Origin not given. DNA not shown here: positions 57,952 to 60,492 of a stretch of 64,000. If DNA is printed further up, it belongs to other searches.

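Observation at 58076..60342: A Pol II-like family-B polymerase with degenerate exonuclease and catalytic motifs, apparently under a LexA-type operator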

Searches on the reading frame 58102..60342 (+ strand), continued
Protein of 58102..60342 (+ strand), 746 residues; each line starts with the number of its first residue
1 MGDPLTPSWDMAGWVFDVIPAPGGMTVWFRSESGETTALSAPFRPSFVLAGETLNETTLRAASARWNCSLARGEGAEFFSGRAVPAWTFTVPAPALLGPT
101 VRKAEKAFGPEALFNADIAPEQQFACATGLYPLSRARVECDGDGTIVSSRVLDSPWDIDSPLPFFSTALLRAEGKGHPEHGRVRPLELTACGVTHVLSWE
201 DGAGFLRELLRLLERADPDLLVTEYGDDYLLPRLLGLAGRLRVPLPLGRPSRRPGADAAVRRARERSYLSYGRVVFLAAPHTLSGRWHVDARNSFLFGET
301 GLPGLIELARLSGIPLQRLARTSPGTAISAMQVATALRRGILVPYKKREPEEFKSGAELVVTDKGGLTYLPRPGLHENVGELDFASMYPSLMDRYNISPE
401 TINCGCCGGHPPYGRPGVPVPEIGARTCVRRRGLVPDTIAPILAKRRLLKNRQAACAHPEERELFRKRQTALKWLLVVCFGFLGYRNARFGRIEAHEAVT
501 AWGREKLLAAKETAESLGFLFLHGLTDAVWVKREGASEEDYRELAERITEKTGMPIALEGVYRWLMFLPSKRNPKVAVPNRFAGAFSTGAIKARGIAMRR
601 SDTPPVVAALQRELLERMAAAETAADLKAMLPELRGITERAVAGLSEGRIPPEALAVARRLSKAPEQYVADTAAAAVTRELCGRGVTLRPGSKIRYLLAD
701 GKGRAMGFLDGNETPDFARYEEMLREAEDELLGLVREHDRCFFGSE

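Call 19: find_encoding_contigs(protein=P0024, flank=10000, max_places=2)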
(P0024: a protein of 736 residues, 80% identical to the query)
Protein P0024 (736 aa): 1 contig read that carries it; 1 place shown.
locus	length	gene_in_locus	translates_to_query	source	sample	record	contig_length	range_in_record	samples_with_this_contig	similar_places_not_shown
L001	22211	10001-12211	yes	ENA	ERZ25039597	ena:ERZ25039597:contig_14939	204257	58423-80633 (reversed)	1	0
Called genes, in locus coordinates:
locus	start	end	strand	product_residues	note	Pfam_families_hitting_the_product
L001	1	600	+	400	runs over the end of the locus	PF00939:Na_sulph_symp, PF02040:ArsB, PF03600:CitMHS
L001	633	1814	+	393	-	PF07690:MFS_1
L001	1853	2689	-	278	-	PF00106:adh_short, PF01370:Epimerase (faint), PF08659:KR, PF13561:adh_short_C2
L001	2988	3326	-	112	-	PF07509:DUF1523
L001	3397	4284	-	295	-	PF04228:Zn_peptidase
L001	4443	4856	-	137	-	PF22297:PccH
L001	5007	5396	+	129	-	PF07366:SnoaL, PF13474:SnoaL_3 (weak), PF14534:DUF4440 (weak), PF12680:SnoaL_2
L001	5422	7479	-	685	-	PF00989:PAS, PF08448:PAS_4, PF02518:HATPase_c, PF00072:Response_reg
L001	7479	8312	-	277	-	PF12849:PBP_like_2, PF13531:SBP_bac_11 (weak)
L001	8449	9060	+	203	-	PF01726:LexA_DNA_bind, PF00717:Peptidase_S24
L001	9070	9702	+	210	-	-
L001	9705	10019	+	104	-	PF26485:DUF8156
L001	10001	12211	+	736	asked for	PF00136:DNA_pol_B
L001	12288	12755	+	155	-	PF00210:Ferritin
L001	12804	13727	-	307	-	PF04463:2-thiour_desulf, PF08349:DUF1722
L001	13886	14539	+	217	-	PF19027:DUF5752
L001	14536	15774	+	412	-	PF21269:TreT_GT1, PF00534:Glycos_transf_1, PF20706:GT4-conflict (weak), PF13692:Glyco_trans_1_4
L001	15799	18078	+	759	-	PF00982:Glyco_transf_20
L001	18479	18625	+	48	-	-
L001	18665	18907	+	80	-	-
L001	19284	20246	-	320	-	PF01545:Cation_efflux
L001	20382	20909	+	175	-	PF01965:DJ-1_PfpI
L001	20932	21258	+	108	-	PF01329:Pterin_4a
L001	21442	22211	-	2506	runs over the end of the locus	PF00378:ECH_1, PF16113:ECH_2, PF00501:AMP-binding, PF00378:ECH_1, PF16113:ECH_2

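Call 20: find_encoding_contigs(protein=P0081, flank=10000, max_places=2)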
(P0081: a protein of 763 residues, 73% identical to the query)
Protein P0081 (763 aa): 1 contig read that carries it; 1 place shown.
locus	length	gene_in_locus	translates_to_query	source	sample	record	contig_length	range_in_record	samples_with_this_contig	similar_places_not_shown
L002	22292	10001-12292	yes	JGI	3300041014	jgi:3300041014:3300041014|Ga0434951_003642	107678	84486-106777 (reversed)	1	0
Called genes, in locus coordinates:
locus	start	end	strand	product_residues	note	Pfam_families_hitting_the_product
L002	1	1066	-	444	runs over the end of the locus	PF14559:TPR_19 (faint), PF01739:CheR, PF13432:TPR_16 (weak)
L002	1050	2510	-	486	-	PF00072:Response_reg, PF00990:GGDEF, PF22335:Cas10-Cmr2_palm2 (faint)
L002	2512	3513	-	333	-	PF00072:Response_reg, PF01339:CheB_methylest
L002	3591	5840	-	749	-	PF01627:Hpt, PF02518:HATPase_c, PF01584:CheW, PF00072:Response_reg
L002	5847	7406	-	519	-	PF17203:sCache_3_2, PF00672:HAMP, PF00015:MCPsignal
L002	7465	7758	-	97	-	-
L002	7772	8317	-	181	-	PF01584:CheW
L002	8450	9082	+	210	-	PF01726:LexA_DNA_bind, PF00717:Peptidase_S24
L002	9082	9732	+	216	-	-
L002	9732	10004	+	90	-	PF26485:DUF8156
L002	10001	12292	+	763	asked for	PF00136:DNA_pol_B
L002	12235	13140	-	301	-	PF01209:Ubie_methyltran, PF13489:Methyltransf_23, PF07021:MetW, PF13847:Methyltransf_31, PF08241:Methyltransf_11, PF08242:Methyltransf_12, PF13649:Methyltransf_25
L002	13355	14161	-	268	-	PF13489:Methyltransf_23, PF01209:Ubie_methyltran (weak), PF13847:Methyltransf_31, PF08241:Methyltransf_11, PF08242:Methyltransf_12, PF13649:Methyltransf_25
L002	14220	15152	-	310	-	PF00535:Glycos_transf_2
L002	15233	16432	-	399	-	PF00534:Glycos_transf_1 (faint), PF13524:Glyco_trans_1_2 (weak)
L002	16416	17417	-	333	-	PF00535:Glycos_transf_2, PF13641:Glyco_tranf_2_3, PF10111:Glyco_tranf_2_2 (weak)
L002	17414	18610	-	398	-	PF02350:Epimerase_2, PF13439:Glyco_transf_4 (weak), PF13579:Glyco_trans_4_4 (weak)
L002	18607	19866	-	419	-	PF13579:Glyco_trans_4_4, PF13439:Glyco_transf_4, PF13692:Glyco_trans_1_4 (weak)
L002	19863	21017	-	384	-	PF01075:Glyco_transf_9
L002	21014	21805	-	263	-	PF00535:Glycos_transf_2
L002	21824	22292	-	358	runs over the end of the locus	-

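Call 21: find_encoding_contigs(protein=P0002, flank=10000, max_places=2)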
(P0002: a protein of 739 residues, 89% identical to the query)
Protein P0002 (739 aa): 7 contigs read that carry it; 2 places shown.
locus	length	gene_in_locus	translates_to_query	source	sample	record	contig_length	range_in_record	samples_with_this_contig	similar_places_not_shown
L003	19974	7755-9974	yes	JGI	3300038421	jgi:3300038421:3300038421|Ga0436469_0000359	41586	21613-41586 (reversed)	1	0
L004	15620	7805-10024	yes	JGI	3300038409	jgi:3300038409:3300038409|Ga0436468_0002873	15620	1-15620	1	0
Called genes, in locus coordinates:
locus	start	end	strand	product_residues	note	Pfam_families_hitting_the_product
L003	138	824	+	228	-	-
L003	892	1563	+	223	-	PF02586:SRAP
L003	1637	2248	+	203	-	PF01726:LexA_DNA_bind, PF00717:Peptidase_S24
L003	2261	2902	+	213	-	-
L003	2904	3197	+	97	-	PF26485:DUF8156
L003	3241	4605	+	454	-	PF00990:GGDEF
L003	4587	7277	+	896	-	PF13426:PAS_9 (faint), PF14827:dCache_3, PF00989:PAS, PF08448:PAS_4 (weak), PF13188:PAS_8 (weak), PF00512:HisKA, PF02518:HATPase_c, PF00072:Response_reg, +2 more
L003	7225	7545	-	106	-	-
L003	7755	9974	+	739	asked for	PF00136:DNA_pol_B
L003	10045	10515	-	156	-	PF07883:Cupin_2 (weak)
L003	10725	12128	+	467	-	PF01569:PAP2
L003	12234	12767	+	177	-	PF01161:PBP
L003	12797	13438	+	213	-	-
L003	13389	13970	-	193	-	PF28549:NDPSase_N (weak), PF00293:NUDIX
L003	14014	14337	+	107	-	PF21476:PF0610-like_N, PF23470:Zn_ribbon_PF0610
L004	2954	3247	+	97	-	PF26485:DUF8156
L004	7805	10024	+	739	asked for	PF00136:DNA_pol_B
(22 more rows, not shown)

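Call 22: find_encoding_contigs(protein=P0008, flank=10000, max_places=2)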
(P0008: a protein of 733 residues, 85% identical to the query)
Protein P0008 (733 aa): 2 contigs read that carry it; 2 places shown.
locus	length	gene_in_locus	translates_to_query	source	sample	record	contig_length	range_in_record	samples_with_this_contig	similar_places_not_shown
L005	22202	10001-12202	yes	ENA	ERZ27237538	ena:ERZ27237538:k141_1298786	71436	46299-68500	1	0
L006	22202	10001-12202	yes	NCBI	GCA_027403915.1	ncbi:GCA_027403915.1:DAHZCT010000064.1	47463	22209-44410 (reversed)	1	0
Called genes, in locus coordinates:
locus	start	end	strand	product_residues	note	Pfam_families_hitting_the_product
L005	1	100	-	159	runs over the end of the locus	PF04073:tRNA_edit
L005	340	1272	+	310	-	PF00850:Hist_deacetyl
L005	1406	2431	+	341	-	PF14371:DUF4412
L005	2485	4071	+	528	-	PF01293:PEPCK_ATP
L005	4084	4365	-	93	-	PF02566:OsmC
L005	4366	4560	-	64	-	-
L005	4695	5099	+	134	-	PF22478:DUF6982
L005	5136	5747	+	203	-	PF01726:LexA_DNA_bind, PF00717:Peptidase_S24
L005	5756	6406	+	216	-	-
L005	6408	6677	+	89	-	PF26485:DUF8156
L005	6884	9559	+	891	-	PF14827:dCache_3, PF00672:HAMP (weak), PF00989:PAS, PF08448:PAS_4, PF13188:PAS_8 (weak), PF00512:HisKA, PF02518:HATPase_c, PF00072:Response_reg, +1 more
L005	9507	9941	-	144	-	-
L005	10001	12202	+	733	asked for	PF00136:DNA_pol_B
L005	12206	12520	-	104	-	-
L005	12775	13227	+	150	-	PF04773:FecR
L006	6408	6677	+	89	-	PF26485:DUF8156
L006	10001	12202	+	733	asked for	PF00136:DNA_pol_B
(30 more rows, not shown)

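Call 23: find_encoding_contigs(protein=P0015, flank=10000, max_places=2)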
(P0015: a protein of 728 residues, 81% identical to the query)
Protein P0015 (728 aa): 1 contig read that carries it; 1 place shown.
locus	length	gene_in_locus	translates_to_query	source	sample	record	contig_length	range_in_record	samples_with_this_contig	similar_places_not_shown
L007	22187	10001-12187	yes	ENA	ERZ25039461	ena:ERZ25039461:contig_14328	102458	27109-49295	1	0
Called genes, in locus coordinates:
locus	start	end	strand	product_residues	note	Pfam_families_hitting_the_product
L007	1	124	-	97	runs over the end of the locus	-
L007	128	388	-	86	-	-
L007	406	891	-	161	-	-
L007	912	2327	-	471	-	PF02515:CoA_transf_3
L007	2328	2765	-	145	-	-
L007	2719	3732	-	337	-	PF02515:CoA_transf_3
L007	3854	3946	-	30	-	-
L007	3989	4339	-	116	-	-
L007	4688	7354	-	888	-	PF00989:PAS, PF08448:PAS_4, PF13426:PAS_9, PF00989:PAS, PF08448:PAS_4, PF13426:PAS_9, PF00158:Sigma54_activat, PF14532:Sigma54_activ_2, +8 more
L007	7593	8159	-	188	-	PF01944:SpoIIM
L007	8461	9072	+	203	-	PF01726:LexA_DNA_bind, PF00717:Peptidase_S24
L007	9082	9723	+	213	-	-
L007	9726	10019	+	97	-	PF26485:DUF8156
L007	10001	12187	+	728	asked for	PF00136:DNA_pol_B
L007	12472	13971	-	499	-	PF11074:DUF2779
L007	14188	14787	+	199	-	PF00188:CAP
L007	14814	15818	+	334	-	-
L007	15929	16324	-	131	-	-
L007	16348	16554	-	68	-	-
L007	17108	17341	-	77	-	-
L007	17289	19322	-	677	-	PF07591:PT-HINT (weak), PF13403:Hint_2 (faint), PF14890:Intein_splicing (faint), PF01079:Hint, PF07591:PT-HINT (weak), PF04280:Tim44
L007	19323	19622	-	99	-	PF03994:DUF350 (weak)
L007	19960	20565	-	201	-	PF01135:PCMT, PF13489:Methyltransf_23 (weak), PF01209:Ubie_methyltran, PF13847:Methyltransf_31, PF08241:Methyltransf_11, PF08242:Methyltransf_12, PF13649:Methyltransf_25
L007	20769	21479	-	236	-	PF00005:ABC_tran, PF13304:AAA_21 (faint)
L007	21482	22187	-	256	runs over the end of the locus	PF00005:ABC_tran, PF13304:AAA_21 (faint), PF12399:BCA_ABC_TP_C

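Call 30: search_protein_representatives(protein=window:58102-60342:+)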
Query: 746 residues. Proteins with E-value up to 0.001 (for the whole library): 5067; up to 1e-10: 2208; up to 1e-30: 747. The best 150 are listed.
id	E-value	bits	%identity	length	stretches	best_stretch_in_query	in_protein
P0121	0.0e+00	1021.2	66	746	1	9-736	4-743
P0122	1.4e-183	628.7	45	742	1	11-734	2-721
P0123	4.0e-182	623.8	44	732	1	12-734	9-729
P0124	1.1e-179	615.8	49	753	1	13-704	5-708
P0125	1.0e-178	612.6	48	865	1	12-727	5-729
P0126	1.0e-177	609.3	45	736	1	8-705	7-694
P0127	5.6e-176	603.6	43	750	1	12-704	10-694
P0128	3.3e-174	597.7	43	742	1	10-702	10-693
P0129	7.0e-174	596.6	47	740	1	12-727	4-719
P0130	1.1e-170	586.1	44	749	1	11-727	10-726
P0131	2.6e-170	584.8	53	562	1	204-730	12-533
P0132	4.2e-168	577.5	47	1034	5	69-409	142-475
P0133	2.0e-165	568.7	43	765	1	7-734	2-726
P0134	2.0e-164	565.4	45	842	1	13-708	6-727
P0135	2.6e-163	561.7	43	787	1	11-728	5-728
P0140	4.0e-161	554.5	44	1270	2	12-481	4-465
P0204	1.1e-116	407.5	37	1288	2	11-480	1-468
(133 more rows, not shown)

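Call 35: find_related_loci(query=A1, collection=genome_contigs, flank=6000)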
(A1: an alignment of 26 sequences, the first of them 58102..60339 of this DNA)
Query A1 (746 aa) in genome_contigs; peptide patterns used: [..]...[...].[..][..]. (x = any residue, [..] = any of these).
600 stretches matched a pattern (row limit reached: there are more); 589 encode a relative of the query (tblastn E <= 1e-3); the best 80 are kept; 80 distinct loci.
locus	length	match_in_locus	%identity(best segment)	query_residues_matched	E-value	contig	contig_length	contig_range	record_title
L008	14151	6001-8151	43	11-733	0e+0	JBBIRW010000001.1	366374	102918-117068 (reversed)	MAG: Deltaproteobacteria bacterium isolate SLF170214_bin_359 NODE_2_length_366374_cov_9.27345, whole genome shotgun sequ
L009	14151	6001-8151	43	11-733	0e+0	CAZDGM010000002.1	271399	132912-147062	MAG TPA_asm: uncultured Thermodesulfobacteriota bacterium isolate binchicken_co30_4 genome assembly, contig: NODE_37_len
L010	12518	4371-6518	44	11-732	0e+0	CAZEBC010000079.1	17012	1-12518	MAG TPA_asm: uncultured bacterium isolate binchicken_co107_64 genome assembly, contig: NODE_8129_length_17012_cov_10.952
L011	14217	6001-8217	44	12-732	0e+0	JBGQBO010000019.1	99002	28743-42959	MAG: Terriglobia bacterium isolate OBJ2_061818_110_62 k141_2956611_length_99002_cov_15.0001, whole genome shotgun sequen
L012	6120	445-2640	42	1-732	0e+0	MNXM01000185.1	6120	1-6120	MAG: Armatimonadetes bacterium CG2_30_59_28 cg2_3.0_scaffold_13774_c, whole genome shotgun sequence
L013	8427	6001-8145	43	12-734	0e+0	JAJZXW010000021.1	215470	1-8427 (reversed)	MAG: Nitrospirae bacterium isolate TL1-4.bin70 NODE_8_length_215470_cov_6.723655, whole genome shotgun sequence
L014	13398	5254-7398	44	11-732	0e+0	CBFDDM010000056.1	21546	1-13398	MAG TPA_asm: uncultured Anaerolineales bacterium isolate SRR6194934_binner23_Refined_12 genome assembly, contig: ERZ7813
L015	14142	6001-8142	43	13-734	2e-179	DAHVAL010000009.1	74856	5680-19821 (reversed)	MAG TPA_asm: Nitrospirae bacterium isolate clean1701 NODE_9_length_74856_cov_8.516362, whole genome shotgun sequence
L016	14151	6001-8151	43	4-721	8e-179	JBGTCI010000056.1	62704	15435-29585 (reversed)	MAG: Nitrospiraceae bacterium isolate JTS-RE116 k141_4421544, whole genome shotgun sequence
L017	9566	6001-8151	42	10-734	2e-178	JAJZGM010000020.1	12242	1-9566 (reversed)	MAG: Nitrospirae bacterium isolate LL4.bin66 NODE_5804_length_12242_cov_1.832769, whole genome shotgun sequence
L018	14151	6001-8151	44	13-736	3e-178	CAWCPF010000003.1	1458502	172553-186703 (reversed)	MAG: uncultured Chloroflexia bacterium isolate MFD04944.bin.2.131 genome assembly, contig: contig_37214, whole genome sh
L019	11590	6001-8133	42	11-723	4e-178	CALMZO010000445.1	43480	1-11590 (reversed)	MAG TPA_asm: uncultured Chloroflexi bacterium isolate SRR6670122_bin.22_CONCOCT_v1.1_MAG genome assembly, contig: ERZ534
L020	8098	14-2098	43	39-733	9e-178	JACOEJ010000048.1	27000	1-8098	MAG: Nitrospira sp. isolate S2bin.15 NODE_597_length_27000_cov_15.859900, whole genome shotgun sequence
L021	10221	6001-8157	41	11-732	3e-177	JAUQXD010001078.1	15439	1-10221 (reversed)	MAG: Thermoflexales bacterium isolate BIN20 contig_238240, whole genome shotgun sequence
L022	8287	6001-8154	43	4-722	3e-177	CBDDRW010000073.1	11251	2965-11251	uncultured bacterium isolate s9_102 genome assembly, contig: s9_102.fak141_1710095, whole genome shotgun sequence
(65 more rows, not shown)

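Call 49: predict_structure(alignment_id=A1)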
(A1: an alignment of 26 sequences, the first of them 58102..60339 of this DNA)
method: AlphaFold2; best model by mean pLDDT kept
length: 746 residues; sequences in the alignment: 26
mean_pLDDT: 90.0   pTM: 0.89
mean pLDDT of the five models: 90.0, 89.7, 88.9, 87.9, 87.1
residues with pLDDT >= 90: 534; 70-90: 170; 50-70: 33; < 50: 9
segments of 3 or more residues with pLDDT < 50: 1-3, 743-746
pLDDT, mean of each block of 10 residues (from residue 1): 65 95 92 93 97 92 97 93 95 95 96 95 96 97 94 93 93 81 85 92 92 93 93 92 87 57 79 84 92 91 96 94 92 96 87 80 74 93 93 95 77 71 89 95 95 94 95 92 80 90 93 97 92 96 97 94 94 86 95 94 95 97 95 97 94 91 91 92 90 90 82 87 96 81 40
secondary structure, 60 per line:
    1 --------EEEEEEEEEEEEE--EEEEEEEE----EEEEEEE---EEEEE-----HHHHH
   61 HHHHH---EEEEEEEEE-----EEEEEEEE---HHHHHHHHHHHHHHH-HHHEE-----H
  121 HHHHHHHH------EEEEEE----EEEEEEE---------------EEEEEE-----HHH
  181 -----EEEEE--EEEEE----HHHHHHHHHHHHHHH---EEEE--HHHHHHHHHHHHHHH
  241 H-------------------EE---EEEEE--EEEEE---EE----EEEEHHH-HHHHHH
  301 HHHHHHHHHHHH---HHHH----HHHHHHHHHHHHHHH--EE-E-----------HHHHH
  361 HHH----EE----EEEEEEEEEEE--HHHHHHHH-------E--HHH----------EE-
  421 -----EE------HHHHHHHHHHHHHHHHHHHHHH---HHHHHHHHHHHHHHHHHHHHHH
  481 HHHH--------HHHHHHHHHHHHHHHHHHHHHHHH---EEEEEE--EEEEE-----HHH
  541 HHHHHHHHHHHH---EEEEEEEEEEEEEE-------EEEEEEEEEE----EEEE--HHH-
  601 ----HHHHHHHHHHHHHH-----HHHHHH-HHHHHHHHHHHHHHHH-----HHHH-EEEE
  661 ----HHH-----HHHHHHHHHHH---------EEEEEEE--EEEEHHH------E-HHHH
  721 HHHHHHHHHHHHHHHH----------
elements in order (helices of 4 or more, strands of 3 or more residues): E9-21 E24-31 E36-42 E46-50 H56-65 E69-77 E83-90 H94-108 H120-128 E135-140 E145-151 E167-172 E186-190 E193-197 H202-216 E220-223 H226-241 E266-270 E273-277 E287-290 H295-312 H316-319 H324-338 H356-363 E374-384 H387-394 H434-455 H459-484 H493-516 E520-525 E528-532 H538-552 E556-569 E577-586 E591-594 H605-618 H624-629 H631-646 H652-655 E657-660 H673-683 E693-699 E702-705 H717-736
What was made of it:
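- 58102..60342 (+): PolB2 (bacterial G2 group), 746 aa, the catalytic subunit. AF2 model at pLDDT 90, pTM 0.89 (call 49).
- The AF2 model reaches pLDDT 90 (call 49).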
